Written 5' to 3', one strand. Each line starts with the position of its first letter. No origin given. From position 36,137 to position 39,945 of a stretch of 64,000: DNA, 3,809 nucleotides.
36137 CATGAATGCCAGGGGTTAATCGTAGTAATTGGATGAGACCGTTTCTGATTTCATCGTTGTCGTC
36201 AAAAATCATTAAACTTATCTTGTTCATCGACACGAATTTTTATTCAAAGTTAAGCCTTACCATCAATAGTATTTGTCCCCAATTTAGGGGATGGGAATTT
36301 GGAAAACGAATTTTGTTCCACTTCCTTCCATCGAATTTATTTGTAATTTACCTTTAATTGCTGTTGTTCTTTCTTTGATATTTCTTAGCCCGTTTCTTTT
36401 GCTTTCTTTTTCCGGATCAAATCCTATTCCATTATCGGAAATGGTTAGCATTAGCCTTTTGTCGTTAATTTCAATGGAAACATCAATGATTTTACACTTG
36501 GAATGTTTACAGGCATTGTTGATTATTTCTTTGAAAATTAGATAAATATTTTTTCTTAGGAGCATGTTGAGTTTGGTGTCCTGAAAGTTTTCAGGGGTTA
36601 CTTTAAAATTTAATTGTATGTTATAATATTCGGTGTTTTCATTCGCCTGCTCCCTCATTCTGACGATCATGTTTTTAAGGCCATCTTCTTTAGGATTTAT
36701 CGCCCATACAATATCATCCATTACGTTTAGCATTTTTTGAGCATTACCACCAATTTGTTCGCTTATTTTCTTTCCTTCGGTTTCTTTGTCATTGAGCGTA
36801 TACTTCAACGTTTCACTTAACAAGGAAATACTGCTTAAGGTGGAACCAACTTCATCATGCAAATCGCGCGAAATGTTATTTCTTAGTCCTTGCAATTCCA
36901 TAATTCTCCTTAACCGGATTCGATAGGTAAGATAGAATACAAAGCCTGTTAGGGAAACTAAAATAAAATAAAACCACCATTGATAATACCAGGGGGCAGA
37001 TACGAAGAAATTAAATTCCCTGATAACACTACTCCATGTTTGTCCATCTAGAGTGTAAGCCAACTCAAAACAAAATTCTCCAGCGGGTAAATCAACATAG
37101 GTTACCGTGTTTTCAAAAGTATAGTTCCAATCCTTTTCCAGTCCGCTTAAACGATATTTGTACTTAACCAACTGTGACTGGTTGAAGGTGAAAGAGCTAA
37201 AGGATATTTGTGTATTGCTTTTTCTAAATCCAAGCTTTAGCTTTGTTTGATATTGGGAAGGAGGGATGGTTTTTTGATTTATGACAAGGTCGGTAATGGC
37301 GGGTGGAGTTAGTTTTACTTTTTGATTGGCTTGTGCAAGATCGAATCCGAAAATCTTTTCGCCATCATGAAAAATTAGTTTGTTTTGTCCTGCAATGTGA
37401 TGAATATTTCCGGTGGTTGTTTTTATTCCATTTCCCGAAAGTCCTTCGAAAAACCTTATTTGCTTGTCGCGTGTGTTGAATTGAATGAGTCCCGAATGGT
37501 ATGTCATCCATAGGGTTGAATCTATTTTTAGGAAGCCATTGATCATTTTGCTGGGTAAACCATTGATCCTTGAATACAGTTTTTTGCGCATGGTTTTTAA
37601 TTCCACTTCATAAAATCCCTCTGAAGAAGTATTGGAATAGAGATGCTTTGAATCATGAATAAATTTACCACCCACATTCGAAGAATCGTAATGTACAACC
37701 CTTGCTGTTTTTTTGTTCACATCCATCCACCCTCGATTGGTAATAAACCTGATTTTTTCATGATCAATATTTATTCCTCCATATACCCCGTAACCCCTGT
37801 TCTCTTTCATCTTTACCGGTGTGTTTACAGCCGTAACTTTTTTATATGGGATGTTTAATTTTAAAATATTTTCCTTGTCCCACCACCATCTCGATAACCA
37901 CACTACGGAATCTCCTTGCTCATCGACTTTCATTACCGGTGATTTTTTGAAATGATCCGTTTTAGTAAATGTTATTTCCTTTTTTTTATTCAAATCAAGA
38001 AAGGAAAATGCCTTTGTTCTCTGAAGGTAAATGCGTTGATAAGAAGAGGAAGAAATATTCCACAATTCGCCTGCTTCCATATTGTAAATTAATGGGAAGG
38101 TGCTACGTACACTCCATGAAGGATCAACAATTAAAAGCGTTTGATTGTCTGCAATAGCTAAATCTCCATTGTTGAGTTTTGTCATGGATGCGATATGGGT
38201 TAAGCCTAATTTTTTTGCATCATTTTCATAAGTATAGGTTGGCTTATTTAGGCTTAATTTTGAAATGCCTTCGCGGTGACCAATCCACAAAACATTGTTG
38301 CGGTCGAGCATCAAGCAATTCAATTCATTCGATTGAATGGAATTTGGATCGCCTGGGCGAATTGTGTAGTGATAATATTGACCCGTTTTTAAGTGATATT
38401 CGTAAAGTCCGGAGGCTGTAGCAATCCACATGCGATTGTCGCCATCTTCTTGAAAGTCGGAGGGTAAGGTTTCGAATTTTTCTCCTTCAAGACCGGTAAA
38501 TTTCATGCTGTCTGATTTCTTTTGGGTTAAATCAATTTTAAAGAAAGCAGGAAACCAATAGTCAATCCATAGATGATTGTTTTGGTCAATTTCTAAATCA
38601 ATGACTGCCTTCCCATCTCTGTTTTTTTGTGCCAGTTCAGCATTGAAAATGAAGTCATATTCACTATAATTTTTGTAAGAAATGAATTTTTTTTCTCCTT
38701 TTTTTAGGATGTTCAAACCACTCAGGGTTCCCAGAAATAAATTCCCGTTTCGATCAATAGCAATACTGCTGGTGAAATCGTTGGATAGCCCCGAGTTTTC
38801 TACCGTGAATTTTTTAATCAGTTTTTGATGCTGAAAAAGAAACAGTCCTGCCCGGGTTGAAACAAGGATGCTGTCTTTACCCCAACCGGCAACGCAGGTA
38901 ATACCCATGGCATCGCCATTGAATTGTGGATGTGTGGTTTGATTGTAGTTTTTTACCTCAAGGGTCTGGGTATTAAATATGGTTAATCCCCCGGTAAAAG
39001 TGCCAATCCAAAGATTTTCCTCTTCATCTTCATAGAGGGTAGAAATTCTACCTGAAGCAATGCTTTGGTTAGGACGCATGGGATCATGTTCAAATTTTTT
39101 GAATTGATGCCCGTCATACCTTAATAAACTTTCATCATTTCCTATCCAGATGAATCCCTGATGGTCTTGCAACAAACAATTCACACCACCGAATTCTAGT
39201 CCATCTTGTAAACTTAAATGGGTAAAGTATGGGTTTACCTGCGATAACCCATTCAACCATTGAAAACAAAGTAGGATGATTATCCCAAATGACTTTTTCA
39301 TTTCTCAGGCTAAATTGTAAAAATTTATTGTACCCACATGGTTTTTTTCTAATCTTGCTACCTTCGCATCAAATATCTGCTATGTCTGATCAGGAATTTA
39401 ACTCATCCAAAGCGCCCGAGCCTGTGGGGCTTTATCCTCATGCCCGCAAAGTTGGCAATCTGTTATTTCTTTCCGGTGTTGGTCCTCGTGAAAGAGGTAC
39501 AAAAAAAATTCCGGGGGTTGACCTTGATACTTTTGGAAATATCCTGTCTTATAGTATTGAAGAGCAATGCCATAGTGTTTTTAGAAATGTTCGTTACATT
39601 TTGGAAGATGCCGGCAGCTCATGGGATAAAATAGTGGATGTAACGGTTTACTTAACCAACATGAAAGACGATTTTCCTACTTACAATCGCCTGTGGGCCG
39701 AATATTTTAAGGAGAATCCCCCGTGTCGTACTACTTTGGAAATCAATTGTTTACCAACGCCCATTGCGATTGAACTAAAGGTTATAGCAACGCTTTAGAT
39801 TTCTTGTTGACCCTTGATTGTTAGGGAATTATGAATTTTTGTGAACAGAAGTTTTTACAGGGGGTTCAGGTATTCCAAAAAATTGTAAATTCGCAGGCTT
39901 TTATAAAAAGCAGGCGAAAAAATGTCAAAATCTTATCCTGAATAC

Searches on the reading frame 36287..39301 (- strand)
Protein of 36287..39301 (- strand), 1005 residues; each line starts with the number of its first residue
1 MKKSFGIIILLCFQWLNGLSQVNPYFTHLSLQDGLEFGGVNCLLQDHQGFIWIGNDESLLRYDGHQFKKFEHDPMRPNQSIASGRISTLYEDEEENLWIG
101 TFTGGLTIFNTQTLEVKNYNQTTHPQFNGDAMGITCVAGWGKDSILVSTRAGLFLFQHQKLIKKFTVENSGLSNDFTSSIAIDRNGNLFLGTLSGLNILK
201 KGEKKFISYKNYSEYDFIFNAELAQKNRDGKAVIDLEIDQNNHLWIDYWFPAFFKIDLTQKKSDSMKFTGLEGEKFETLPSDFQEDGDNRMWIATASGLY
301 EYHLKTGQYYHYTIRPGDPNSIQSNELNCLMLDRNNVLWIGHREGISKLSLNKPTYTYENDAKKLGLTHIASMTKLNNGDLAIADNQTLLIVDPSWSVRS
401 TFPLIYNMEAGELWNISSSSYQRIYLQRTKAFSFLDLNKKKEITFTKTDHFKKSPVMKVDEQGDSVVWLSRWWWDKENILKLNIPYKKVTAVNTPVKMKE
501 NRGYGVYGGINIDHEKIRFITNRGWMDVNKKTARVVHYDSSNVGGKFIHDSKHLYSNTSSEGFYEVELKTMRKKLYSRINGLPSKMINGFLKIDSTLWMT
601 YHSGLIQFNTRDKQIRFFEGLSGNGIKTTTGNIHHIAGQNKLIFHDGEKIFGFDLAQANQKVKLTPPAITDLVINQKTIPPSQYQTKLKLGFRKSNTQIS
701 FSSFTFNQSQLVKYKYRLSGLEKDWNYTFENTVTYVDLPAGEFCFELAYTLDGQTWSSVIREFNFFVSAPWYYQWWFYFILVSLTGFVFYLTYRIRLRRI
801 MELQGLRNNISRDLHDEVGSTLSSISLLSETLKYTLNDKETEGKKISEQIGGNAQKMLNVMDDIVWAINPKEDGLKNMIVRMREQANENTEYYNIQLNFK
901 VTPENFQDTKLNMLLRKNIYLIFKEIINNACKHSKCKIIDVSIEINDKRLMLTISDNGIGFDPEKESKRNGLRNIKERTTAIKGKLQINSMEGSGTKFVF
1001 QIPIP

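Call 41: search_protein_families(library=pfam, proteins=[window:36287-39301:-], max_evalue=0.00001)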
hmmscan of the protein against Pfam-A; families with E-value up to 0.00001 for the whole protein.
window:36287-39301:- (1005 aa): 4 families
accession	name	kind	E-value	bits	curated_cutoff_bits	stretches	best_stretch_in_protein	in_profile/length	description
PF07494.17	Reg_prop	-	6e-19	66.2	20.4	0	81-102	2-23/24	Two component regulator propeller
PF02518.31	HATPase_c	-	1.3e-12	48.5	26.4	1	918-1004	5-109/111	Histidine kinase-, DNA gyrase B-, and HSP90-like ATPase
PF07730.19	HisKA_3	-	1.7e-10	41.7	24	1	807-872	2-67/68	Histidine kinase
PF07495.19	Y_Y_Y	-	3.1e-10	40.3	26.6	1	708-767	4-64/65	Y_Y_Y domain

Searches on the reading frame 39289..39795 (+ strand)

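Call 41: search_protein_families(library=pfam, proteins=[window:39289-39795:+], max_evalue=0.00001)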
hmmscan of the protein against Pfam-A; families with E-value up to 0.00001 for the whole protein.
window:39289-39795:+ (169 aa): 1 family
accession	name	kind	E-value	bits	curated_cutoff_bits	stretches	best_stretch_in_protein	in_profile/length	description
PF01042.26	Ribonuc_L-PSP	-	3.4e-24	85.6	27.3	1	41-168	3-120/121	Endoribonuclease L-PSP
